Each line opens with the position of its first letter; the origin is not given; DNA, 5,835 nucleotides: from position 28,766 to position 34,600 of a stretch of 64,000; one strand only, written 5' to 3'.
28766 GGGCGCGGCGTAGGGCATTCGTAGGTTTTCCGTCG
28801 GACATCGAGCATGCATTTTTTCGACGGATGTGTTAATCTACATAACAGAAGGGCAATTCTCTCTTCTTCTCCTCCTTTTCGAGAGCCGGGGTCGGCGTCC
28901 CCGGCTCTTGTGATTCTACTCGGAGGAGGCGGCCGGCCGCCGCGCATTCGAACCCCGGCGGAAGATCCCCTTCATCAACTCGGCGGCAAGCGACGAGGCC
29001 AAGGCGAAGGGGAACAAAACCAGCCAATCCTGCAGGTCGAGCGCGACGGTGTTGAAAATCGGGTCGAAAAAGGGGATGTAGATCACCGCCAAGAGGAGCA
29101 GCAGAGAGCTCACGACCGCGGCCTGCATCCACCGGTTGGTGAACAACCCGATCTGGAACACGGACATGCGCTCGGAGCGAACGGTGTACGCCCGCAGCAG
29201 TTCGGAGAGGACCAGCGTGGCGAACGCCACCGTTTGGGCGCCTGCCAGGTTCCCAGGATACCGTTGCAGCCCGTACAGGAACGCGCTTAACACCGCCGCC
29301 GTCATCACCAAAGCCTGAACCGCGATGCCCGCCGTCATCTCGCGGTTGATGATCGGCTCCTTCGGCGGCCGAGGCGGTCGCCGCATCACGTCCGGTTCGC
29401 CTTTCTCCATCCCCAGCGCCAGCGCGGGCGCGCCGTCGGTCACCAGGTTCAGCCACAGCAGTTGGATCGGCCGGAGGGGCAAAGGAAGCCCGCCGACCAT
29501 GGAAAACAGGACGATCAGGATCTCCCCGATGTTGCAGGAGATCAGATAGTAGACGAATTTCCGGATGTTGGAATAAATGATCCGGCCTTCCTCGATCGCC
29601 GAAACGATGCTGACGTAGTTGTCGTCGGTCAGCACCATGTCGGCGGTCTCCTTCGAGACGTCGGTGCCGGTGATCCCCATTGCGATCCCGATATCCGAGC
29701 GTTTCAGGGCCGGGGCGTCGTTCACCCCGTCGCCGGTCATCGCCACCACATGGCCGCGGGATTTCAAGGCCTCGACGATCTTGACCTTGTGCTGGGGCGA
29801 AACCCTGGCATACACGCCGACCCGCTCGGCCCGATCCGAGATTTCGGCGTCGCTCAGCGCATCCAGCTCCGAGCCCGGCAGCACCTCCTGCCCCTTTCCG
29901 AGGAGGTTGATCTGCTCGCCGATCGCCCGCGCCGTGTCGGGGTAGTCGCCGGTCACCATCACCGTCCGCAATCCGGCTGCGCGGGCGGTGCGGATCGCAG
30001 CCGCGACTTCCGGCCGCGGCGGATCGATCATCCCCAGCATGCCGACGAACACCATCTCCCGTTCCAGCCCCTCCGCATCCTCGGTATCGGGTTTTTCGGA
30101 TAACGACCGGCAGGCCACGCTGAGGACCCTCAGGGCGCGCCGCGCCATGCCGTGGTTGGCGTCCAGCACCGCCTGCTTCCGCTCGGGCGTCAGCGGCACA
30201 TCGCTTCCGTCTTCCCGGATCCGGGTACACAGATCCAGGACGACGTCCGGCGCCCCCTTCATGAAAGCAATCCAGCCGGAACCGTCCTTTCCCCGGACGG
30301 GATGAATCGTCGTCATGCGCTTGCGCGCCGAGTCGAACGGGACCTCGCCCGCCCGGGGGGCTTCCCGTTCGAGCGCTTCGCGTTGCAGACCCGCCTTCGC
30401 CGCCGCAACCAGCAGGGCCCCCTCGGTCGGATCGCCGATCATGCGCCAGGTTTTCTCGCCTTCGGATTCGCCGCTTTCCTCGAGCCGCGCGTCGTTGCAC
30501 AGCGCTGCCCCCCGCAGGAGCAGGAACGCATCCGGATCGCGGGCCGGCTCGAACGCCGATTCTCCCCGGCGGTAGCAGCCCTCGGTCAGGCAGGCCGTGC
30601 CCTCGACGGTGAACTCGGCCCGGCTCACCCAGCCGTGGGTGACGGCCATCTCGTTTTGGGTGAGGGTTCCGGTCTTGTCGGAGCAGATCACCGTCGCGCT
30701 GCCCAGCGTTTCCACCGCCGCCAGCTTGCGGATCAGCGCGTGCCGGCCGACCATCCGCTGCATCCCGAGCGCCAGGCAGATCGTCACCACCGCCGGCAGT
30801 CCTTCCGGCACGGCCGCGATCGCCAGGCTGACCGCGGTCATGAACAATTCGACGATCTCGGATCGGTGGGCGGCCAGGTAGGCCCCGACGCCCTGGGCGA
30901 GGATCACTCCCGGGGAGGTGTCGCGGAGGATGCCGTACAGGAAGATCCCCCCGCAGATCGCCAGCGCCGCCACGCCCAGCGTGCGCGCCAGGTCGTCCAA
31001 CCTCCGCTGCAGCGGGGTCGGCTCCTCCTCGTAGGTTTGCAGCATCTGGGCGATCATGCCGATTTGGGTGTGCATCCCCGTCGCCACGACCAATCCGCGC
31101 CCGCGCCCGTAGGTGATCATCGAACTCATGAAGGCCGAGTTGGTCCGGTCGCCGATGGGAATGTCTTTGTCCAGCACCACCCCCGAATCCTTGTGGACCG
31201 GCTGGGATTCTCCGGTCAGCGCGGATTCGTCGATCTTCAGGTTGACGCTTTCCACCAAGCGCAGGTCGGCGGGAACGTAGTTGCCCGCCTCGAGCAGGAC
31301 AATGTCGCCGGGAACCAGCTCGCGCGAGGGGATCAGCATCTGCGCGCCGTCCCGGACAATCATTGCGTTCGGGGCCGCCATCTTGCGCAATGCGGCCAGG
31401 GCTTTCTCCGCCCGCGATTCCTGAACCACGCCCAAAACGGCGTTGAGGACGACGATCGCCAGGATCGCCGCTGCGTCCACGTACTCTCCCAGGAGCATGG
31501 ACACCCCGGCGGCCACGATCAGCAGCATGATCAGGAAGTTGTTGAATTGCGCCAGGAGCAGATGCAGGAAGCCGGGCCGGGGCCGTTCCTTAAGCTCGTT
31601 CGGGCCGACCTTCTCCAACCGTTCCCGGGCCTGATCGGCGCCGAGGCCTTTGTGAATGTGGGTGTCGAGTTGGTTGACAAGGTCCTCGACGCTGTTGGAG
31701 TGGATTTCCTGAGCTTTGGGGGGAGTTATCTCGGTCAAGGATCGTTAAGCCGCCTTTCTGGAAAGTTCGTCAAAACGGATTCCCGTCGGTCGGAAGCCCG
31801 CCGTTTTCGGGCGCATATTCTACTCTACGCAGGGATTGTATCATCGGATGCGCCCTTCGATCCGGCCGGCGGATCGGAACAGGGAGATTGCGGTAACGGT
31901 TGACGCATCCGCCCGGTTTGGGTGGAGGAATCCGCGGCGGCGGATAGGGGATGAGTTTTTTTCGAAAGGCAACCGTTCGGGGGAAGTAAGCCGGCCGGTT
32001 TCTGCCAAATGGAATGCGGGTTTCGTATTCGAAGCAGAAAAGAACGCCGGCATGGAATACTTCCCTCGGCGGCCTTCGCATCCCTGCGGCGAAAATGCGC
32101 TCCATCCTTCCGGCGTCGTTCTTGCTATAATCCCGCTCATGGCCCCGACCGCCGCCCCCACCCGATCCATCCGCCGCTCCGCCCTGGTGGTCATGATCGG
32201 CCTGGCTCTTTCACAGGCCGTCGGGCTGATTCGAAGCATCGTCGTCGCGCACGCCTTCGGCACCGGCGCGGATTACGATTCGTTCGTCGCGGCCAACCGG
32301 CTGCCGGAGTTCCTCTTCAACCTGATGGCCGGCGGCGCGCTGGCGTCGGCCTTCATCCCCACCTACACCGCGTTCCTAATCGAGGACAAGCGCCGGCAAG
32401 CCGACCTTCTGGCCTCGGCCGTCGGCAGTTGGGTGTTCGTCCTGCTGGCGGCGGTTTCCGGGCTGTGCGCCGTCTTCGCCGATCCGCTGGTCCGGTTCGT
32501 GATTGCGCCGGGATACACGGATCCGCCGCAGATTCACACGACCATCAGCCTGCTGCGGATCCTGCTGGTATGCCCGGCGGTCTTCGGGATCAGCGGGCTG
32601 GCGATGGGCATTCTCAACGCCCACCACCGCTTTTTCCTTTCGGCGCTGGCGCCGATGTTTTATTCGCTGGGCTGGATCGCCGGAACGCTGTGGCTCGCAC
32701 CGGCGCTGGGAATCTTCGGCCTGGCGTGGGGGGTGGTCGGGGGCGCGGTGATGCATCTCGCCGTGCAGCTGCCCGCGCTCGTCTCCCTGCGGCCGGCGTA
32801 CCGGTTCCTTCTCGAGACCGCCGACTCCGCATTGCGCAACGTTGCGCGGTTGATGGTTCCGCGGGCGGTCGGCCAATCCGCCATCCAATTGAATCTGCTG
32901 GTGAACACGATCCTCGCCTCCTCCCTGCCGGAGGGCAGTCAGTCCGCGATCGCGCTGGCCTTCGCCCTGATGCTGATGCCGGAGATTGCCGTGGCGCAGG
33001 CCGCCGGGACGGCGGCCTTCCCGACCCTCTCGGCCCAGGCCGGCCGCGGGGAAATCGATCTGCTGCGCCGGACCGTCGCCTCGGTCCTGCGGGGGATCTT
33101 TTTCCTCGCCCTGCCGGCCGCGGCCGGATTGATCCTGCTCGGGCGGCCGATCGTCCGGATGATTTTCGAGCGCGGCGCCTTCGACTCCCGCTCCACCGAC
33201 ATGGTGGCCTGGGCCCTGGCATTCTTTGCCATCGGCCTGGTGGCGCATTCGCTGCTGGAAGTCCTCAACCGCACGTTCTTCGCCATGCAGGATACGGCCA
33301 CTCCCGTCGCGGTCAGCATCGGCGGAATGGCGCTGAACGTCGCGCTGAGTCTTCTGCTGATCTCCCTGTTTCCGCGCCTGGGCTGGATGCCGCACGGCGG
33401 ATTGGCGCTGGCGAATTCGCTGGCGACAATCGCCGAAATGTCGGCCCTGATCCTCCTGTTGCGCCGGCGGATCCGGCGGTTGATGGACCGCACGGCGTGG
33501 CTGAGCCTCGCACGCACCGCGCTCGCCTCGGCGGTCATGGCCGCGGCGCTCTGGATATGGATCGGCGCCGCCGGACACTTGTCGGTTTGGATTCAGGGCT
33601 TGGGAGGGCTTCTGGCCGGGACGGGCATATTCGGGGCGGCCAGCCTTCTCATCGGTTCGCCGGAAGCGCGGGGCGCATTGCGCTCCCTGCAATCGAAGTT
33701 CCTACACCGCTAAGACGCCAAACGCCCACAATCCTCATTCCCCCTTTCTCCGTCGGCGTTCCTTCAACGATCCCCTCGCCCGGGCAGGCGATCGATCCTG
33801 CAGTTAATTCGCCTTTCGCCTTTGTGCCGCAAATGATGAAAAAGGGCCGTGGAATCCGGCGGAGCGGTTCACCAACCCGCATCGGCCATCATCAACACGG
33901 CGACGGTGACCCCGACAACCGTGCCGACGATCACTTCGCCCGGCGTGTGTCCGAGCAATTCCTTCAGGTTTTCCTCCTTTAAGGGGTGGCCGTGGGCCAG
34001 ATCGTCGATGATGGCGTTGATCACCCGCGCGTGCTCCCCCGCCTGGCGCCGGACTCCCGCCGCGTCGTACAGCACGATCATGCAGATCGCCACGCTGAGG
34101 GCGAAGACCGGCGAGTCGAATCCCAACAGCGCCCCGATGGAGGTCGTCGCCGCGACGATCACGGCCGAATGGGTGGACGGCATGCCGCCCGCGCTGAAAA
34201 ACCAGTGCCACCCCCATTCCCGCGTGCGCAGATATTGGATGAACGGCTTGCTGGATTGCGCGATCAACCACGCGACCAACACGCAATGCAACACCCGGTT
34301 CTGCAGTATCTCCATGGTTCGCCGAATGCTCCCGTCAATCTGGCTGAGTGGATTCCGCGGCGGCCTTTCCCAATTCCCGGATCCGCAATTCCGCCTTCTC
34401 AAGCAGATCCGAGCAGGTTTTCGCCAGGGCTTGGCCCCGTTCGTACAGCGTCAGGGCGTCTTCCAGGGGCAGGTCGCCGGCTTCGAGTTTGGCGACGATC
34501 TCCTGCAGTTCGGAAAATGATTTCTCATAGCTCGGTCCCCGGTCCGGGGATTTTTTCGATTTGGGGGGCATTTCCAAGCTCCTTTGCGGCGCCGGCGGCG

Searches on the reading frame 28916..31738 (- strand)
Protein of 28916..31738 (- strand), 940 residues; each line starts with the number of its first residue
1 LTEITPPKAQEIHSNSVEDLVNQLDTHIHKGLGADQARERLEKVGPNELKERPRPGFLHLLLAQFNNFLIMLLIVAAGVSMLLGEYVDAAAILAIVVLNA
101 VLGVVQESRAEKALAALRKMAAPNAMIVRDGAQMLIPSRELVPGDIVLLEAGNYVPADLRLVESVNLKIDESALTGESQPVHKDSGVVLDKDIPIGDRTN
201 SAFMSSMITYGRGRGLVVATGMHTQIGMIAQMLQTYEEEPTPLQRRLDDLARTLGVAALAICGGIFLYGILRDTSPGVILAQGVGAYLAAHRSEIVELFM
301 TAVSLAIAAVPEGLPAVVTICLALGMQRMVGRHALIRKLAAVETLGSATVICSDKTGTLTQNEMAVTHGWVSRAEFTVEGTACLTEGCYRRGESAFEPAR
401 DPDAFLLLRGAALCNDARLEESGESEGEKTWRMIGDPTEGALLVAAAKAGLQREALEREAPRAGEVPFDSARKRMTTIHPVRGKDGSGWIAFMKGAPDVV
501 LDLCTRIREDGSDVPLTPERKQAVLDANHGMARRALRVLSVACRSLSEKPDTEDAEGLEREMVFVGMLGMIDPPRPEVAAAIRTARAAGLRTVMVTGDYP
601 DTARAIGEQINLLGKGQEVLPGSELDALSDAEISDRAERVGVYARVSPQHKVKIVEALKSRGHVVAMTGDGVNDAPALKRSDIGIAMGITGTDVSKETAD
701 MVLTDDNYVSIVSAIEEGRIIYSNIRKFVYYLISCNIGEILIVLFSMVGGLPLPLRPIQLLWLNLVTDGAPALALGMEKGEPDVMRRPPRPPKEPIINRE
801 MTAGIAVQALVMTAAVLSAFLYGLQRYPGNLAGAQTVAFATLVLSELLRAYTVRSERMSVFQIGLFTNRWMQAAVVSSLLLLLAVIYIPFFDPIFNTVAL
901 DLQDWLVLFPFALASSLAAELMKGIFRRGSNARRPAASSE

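Call 9: search_protein_families(library=pfam, proteins=[window:28916-31738:-], max_evalue=0.001)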
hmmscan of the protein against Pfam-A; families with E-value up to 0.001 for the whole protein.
window:28916-31738:- (940 aa): 6 families
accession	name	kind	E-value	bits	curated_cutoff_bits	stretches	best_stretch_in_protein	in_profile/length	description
PF00689.26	Cation_ATPase_C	-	1.1e-57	195.1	27.3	1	752-924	1-174/175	Cation transporting ATPase, C-terminus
PF00122.25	E1-E2_ATPase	-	2.2e-48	164.6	28.1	1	120-330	2-179/181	E1-E2 ATPase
PF13246.12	Cation_ATPase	-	1.9e-24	85.9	21.7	1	412-507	1-91/91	Cation transport ATPase (P-type)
PF00690.31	Cation_ATPase_N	-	4e-21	74.9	20.4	1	13-80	2-69/69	Cation transporter/ATPase, N-terminus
PF00702.32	Hydrolase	-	2.3e-20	74.2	26.4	1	350-681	3-190/191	haloacid dehalogenase-like hydrolase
PF12710.13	HAD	-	0.00016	22.6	27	1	554-679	69-189/189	haloacid dehalogenase-like hydrolase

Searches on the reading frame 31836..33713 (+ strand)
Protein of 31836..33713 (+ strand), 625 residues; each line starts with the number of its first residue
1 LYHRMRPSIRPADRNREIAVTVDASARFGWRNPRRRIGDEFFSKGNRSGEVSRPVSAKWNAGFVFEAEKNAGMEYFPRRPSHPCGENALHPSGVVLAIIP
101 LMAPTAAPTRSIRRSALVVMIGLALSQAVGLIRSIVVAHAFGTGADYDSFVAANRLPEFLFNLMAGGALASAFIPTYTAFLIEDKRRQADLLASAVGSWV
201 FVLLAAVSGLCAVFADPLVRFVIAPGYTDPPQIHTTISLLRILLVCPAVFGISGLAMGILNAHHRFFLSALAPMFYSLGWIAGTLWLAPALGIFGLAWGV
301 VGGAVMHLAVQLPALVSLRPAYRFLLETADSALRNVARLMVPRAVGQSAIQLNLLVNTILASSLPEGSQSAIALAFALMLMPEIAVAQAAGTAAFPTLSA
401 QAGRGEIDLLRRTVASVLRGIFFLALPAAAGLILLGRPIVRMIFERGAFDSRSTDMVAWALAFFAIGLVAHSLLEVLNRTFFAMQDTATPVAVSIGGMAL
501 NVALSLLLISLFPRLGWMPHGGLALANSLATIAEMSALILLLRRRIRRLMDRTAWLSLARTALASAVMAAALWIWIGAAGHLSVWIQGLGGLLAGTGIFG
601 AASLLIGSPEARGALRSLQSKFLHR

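Call 9: search_protein_families(library=pfam, proteins=[window:31836-33713:+], max_evalue=0.001)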
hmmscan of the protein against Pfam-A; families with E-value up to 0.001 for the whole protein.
window:31836-33713:+ (625 aa): 2 families
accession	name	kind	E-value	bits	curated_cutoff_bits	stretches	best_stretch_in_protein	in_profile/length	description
PF03023.19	MurJ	-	6.5e-86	289.2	27.4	1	137-575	1-432/451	Lipid II flippase MurJ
PF13440.11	Polysacc_synt_3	-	3.1e-07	30.4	23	1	200-444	50-284/293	Polysaccharide biosynthesis protein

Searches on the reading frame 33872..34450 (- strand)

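Call 55: search_protein_families(library=pfam, proteins=[window:33872-34450:-], max_evalue=0.0001)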
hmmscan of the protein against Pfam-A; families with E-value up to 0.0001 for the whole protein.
window:33872-34450:- (193 aa): 1 family
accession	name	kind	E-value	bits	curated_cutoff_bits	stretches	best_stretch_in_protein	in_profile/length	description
PF02681.20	DUF212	-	3.4e-46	157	26.5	1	49-183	1-126/126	Divergent PAP2 family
